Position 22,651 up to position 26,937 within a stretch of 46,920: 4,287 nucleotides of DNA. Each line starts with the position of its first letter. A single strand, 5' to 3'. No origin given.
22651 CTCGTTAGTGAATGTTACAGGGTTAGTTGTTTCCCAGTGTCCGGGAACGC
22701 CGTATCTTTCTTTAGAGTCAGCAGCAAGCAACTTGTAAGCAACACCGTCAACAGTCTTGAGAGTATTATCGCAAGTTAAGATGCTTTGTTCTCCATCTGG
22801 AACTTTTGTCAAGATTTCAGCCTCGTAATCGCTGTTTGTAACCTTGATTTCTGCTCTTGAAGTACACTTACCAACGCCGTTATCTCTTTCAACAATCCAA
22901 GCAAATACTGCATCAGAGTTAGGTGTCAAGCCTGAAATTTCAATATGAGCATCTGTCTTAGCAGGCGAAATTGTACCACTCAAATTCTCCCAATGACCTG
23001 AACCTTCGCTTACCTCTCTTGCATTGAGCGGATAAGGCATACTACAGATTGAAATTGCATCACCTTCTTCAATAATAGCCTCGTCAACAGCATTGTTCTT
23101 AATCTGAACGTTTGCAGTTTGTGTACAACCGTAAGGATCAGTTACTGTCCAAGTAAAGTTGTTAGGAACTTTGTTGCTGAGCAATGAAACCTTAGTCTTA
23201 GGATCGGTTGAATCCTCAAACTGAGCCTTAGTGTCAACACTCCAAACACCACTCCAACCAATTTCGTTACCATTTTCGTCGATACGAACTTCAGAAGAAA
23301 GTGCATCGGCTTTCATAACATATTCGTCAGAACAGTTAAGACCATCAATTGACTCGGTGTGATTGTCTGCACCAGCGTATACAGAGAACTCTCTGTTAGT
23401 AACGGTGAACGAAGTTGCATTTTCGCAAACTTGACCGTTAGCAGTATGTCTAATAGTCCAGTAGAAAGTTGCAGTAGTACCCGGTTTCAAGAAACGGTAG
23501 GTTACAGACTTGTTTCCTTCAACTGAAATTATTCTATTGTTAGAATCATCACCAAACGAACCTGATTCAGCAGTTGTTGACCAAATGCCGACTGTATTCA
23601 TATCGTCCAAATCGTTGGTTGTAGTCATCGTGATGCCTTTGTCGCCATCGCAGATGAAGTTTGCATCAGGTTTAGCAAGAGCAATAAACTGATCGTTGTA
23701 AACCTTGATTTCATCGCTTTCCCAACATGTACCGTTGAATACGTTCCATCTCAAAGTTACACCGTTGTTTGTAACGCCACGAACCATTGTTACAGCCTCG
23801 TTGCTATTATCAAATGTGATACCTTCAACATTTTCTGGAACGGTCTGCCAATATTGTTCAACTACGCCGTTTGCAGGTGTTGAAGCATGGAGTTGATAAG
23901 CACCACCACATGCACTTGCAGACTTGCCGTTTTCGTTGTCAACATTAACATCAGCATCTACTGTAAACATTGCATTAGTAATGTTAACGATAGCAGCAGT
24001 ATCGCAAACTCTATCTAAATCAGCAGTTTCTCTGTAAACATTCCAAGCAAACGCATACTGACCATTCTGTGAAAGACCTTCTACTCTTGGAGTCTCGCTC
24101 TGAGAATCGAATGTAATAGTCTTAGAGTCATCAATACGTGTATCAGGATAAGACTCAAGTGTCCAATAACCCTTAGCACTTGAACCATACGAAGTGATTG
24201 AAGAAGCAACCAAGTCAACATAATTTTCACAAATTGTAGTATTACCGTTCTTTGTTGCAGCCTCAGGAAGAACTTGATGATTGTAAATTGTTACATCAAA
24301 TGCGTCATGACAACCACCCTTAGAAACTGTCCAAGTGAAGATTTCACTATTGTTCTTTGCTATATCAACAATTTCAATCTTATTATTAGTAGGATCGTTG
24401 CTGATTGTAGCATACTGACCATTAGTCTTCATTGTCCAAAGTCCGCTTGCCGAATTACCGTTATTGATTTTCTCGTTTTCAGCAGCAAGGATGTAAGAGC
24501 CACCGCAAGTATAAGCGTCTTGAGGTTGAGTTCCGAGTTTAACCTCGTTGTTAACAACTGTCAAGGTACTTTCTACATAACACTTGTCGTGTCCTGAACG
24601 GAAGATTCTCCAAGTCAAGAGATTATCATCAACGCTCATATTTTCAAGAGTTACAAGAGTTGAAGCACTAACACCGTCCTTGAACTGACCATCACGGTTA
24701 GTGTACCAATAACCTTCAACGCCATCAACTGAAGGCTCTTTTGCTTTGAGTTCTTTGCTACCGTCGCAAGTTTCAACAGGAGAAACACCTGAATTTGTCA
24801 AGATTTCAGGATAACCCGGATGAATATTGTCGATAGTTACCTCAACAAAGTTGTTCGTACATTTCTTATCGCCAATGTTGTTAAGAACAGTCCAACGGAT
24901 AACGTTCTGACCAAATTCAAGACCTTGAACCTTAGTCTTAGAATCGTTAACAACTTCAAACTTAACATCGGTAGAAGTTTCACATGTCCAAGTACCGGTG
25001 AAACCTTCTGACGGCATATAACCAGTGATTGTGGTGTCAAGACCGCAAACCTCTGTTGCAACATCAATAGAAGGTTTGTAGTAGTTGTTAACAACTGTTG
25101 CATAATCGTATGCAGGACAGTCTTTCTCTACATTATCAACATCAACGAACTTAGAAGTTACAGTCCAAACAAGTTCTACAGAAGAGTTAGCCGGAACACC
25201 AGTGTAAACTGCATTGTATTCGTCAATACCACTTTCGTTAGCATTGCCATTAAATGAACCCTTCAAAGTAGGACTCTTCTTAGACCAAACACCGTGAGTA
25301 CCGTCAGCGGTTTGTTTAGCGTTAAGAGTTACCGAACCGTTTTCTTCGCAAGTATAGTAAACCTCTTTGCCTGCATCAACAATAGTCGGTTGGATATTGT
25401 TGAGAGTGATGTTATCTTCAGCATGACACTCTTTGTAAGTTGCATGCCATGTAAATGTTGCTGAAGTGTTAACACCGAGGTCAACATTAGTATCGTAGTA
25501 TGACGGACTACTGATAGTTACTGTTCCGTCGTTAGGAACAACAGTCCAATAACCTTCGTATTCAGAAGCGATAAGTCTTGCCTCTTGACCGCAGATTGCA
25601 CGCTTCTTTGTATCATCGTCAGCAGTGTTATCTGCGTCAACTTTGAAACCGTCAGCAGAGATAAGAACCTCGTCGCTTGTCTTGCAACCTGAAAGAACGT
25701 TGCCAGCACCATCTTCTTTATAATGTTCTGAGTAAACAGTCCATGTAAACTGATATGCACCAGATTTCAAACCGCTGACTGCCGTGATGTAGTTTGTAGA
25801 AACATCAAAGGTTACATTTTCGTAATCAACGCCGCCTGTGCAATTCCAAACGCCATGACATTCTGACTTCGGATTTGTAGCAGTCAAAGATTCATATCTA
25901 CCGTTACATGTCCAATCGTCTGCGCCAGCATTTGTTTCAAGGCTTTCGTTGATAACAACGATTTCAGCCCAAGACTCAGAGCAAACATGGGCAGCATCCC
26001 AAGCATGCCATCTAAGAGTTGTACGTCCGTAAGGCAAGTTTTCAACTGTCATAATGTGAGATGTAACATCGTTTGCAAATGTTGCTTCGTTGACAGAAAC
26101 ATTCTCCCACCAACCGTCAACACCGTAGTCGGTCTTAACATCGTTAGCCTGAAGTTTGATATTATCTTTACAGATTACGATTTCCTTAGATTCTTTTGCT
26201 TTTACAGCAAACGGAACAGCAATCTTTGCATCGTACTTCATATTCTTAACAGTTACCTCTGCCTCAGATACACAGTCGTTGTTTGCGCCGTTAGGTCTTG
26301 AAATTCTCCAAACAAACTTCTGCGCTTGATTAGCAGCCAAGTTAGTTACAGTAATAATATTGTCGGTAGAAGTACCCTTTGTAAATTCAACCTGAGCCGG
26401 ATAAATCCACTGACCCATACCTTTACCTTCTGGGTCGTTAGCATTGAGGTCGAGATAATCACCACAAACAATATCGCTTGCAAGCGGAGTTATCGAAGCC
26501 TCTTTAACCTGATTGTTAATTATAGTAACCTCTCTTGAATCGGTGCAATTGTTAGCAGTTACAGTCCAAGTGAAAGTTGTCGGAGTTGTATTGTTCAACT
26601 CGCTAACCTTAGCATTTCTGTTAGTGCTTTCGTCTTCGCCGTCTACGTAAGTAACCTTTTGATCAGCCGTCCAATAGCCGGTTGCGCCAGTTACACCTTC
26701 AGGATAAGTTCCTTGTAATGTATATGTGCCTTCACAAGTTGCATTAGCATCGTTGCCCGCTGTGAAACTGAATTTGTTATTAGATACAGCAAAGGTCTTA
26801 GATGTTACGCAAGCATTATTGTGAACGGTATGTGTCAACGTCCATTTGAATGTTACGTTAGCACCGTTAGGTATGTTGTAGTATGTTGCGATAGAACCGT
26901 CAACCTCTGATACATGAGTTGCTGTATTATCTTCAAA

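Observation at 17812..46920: Titin-like hierarchical architecture: a 12-domain super-repeat of ~1,125 aa iterated at least 9 times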

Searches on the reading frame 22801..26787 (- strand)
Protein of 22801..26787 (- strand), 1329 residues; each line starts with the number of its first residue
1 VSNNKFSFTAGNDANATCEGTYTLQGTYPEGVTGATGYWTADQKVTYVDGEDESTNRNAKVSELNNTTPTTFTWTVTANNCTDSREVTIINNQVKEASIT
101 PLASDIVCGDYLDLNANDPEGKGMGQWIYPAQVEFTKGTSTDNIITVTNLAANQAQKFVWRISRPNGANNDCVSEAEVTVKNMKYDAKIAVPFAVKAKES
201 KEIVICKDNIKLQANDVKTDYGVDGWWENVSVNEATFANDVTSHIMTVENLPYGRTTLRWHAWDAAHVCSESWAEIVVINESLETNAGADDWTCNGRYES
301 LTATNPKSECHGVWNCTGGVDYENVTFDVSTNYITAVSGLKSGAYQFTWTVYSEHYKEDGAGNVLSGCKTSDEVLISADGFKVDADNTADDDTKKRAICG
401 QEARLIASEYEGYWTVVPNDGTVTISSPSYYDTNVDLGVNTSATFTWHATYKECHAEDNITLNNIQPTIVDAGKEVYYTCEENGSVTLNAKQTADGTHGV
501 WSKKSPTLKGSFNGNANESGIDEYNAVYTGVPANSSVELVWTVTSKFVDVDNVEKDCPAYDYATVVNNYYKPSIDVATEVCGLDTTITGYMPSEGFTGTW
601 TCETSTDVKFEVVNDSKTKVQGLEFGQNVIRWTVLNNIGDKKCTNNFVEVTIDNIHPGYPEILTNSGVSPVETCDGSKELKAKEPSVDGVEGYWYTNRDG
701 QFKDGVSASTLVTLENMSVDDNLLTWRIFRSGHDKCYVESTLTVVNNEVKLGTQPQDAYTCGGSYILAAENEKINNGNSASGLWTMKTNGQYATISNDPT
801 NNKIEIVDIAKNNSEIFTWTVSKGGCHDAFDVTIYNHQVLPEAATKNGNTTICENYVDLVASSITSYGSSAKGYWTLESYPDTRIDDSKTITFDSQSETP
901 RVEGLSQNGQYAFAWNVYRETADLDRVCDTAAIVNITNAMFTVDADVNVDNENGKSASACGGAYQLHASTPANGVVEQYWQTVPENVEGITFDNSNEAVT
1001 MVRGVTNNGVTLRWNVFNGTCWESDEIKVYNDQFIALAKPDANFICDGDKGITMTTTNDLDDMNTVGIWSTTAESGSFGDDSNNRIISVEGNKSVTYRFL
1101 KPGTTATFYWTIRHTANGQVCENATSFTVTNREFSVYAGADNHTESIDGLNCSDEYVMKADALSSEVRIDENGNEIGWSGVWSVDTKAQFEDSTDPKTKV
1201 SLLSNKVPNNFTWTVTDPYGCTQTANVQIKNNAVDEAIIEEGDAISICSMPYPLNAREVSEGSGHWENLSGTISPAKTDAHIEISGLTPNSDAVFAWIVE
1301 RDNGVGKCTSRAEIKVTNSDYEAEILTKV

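Call 76: find_related_loci(query=A2, collection=metagenome_contigs, flank=10000)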
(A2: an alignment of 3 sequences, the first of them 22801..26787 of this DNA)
Query A2 (1329 aa) in metagenome_contigs; peptide patterns used: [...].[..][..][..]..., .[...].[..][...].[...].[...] (x = any residue, [..] = any of these).
600 stretches matched a pattern (row limit reached: there are more); 1 encode a relative of the query (tblastn E <= 1e-3); 1 distinct loci.
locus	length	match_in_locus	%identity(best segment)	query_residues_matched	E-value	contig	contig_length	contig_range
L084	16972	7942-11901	69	1-1329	0e+0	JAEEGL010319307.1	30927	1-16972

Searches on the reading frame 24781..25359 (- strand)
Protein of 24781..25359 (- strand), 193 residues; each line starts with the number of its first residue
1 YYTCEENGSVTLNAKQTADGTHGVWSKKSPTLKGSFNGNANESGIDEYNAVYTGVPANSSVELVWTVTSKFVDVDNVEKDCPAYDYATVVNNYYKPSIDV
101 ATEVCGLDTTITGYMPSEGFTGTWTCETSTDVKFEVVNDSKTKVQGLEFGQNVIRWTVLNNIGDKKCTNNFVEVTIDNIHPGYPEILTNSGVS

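Call 38: predict_structure(alignment_id=A1)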
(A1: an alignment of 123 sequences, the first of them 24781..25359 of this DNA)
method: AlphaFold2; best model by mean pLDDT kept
length: 193 residues; sequences in the alignment: 123
mean_pLDDT: 93.4   pTM: 0.77
mean pLDDT of the five models: 93.4, 93.0, 92.7, 92.5, 92.1
residues with pLDDT >= 90: 160; 70-90: 30; 50-70: 3; < 50: 0
segments of 3 or more residues with pLDDT < 50: none
pLDDT, mean of each block of 10 residues (from residue 1): 94 93 95 90 87 95 97 95 96 95 97 93 97 98 98 96 83 97 87 62
secondary structure, 60 per line:
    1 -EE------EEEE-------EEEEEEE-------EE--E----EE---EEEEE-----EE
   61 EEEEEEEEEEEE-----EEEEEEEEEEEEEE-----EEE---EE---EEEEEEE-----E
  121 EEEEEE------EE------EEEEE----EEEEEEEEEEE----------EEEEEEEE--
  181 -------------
elements in order: E10-13 E21-27 E49-53 E59-72 E78-91 E97-99 E108-114 E120-126 E141-145 E150-160 E171-178

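Call 40: fold_search(model_id=the predicted structure, library=pdb)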
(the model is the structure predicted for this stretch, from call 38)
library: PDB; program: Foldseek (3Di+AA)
matches with E <= 10: 1376; with E <= 0.001: 5
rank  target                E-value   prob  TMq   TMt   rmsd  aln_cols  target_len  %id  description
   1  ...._A                2.3e-05  1.00  0.39  0.13   8.6       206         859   20  CryoEM structure of the base (4151-5009) in the grappling hook protein A (GhpA) in the bacterium Aureispira sp. CCB-QB (released 2024-10-16)
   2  4m03                  7.8e-04  1.00  0.32  0.36   7.7       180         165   15  C-terminal fragment(residues 576-751) of binding region of SraP (released 2014-06-18)
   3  7z47_G                8.1e-04  1.00  0.34  0.09  11.0       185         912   16  Tail of bacteriophage SU10 (released 2022-08-10)
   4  5vst_A                8.1e-04  1.00  0.32  0.31  10.2       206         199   16  Crystal structure of murine CEACAM1b (released 2017-05-24)
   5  9hcj_10               8.6e-04  1.00  0.39  0.06  12.8       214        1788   12  D. discoideum nuclear pore complex (released 2024-12-25)
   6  5erd_A                1.7e-03  1.00  0.30  0.15   9.2       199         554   12  Crystal structure of human Desmoglein-2 ectodomain (released 2016-06-22)
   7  1f00                  2.0e-03  1.00  0.43  0.32   6.8       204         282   12  CRYSTAL STRUCTURE OF C-TERMINAL 282-RESIDUE FRAGMENT OF ENTEROPATHOGENIC E. COLI INTIMIN (released 2000-07-12)
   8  4m00_A                2.5e-03  1.00  0.33  0.18   8.0       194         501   11  Crystal structure of the ligand binding region of staphylococcal adhesion SraP (released 2014-06-18)
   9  5szo_B                3.0e-03  1.00  0.33  0.19   9.9       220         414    9  Protocadherin Gamma B7 extracellular cadherin domains 1-4 P41212 crystal form (released 2016-10-19)
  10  7z4b_DW               3.7e-03  1.00  0.31  0.08  13.2       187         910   16  Bacteriophage SU10 virion (C1) (released 2022-12-28)
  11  5t4n_B                4.0e-03  0.99  0.29  0.18  10.5       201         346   10  Crystal Structure of Human Protocadherin-15 EC3-5 D414A Variant (released 2017-02-22)
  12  1rhf_A                4.2e-03  0.99  0.32  0.34   9.5       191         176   12  Crystal Structure of human Tyro3-D1D2 (released 2004-03-23)
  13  6vfw_C                4.4e-03  0.99  0.31  0.18   8.0       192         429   10  Crystal structure of human delta protocadherin 10 EC1-EC4 (released 2020-03-11)
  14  6ey5_B                4.7e-03  1.00  0.28  0.20   8.8       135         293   11  C-terminal part (residues 224-515) of PorM (released 2018-02-07)
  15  5szp_A                4.9e-03  1.00  0.32  0.20   7.4       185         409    9  Protocadherin Gamma B7 extracellular cadherin domains 1-4 P21 crystal form (released 2016-10-19)
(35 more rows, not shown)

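Call 57: search_solved_structures(query=A1, max_evalue=1, show_alignments=1)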
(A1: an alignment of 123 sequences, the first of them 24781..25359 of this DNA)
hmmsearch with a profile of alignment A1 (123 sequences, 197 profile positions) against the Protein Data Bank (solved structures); distinct sequences matched with E-value up to 1: 7.
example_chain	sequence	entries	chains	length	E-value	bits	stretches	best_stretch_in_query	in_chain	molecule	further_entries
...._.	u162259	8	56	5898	1.2e-171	570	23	9-186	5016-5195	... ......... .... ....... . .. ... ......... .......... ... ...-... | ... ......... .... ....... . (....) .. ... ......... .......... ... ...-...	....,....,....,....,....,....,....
6nz0_Z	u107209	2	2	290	2.6e-06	30.4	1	54-179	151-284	Dyslexia-associated protein KIAA0319-like protein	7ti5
2yrl_A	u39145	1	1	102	0.00035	23.5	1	113-177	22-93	KIAA1837 protein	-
7e72_E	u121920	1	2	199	0.023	17.5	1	116-181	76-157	Angiopoietin-1 receptor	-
7b5h_AA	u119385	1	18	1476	0.038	16.8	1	64-184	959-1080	All3314 protein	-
5mya_A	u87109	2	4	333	0.056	16.3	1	116-182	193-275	Angiopoietin-1 receptor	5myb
5utk_A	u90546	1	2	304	0.058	16.2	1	116-182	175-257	Angiopoietin-1 receptor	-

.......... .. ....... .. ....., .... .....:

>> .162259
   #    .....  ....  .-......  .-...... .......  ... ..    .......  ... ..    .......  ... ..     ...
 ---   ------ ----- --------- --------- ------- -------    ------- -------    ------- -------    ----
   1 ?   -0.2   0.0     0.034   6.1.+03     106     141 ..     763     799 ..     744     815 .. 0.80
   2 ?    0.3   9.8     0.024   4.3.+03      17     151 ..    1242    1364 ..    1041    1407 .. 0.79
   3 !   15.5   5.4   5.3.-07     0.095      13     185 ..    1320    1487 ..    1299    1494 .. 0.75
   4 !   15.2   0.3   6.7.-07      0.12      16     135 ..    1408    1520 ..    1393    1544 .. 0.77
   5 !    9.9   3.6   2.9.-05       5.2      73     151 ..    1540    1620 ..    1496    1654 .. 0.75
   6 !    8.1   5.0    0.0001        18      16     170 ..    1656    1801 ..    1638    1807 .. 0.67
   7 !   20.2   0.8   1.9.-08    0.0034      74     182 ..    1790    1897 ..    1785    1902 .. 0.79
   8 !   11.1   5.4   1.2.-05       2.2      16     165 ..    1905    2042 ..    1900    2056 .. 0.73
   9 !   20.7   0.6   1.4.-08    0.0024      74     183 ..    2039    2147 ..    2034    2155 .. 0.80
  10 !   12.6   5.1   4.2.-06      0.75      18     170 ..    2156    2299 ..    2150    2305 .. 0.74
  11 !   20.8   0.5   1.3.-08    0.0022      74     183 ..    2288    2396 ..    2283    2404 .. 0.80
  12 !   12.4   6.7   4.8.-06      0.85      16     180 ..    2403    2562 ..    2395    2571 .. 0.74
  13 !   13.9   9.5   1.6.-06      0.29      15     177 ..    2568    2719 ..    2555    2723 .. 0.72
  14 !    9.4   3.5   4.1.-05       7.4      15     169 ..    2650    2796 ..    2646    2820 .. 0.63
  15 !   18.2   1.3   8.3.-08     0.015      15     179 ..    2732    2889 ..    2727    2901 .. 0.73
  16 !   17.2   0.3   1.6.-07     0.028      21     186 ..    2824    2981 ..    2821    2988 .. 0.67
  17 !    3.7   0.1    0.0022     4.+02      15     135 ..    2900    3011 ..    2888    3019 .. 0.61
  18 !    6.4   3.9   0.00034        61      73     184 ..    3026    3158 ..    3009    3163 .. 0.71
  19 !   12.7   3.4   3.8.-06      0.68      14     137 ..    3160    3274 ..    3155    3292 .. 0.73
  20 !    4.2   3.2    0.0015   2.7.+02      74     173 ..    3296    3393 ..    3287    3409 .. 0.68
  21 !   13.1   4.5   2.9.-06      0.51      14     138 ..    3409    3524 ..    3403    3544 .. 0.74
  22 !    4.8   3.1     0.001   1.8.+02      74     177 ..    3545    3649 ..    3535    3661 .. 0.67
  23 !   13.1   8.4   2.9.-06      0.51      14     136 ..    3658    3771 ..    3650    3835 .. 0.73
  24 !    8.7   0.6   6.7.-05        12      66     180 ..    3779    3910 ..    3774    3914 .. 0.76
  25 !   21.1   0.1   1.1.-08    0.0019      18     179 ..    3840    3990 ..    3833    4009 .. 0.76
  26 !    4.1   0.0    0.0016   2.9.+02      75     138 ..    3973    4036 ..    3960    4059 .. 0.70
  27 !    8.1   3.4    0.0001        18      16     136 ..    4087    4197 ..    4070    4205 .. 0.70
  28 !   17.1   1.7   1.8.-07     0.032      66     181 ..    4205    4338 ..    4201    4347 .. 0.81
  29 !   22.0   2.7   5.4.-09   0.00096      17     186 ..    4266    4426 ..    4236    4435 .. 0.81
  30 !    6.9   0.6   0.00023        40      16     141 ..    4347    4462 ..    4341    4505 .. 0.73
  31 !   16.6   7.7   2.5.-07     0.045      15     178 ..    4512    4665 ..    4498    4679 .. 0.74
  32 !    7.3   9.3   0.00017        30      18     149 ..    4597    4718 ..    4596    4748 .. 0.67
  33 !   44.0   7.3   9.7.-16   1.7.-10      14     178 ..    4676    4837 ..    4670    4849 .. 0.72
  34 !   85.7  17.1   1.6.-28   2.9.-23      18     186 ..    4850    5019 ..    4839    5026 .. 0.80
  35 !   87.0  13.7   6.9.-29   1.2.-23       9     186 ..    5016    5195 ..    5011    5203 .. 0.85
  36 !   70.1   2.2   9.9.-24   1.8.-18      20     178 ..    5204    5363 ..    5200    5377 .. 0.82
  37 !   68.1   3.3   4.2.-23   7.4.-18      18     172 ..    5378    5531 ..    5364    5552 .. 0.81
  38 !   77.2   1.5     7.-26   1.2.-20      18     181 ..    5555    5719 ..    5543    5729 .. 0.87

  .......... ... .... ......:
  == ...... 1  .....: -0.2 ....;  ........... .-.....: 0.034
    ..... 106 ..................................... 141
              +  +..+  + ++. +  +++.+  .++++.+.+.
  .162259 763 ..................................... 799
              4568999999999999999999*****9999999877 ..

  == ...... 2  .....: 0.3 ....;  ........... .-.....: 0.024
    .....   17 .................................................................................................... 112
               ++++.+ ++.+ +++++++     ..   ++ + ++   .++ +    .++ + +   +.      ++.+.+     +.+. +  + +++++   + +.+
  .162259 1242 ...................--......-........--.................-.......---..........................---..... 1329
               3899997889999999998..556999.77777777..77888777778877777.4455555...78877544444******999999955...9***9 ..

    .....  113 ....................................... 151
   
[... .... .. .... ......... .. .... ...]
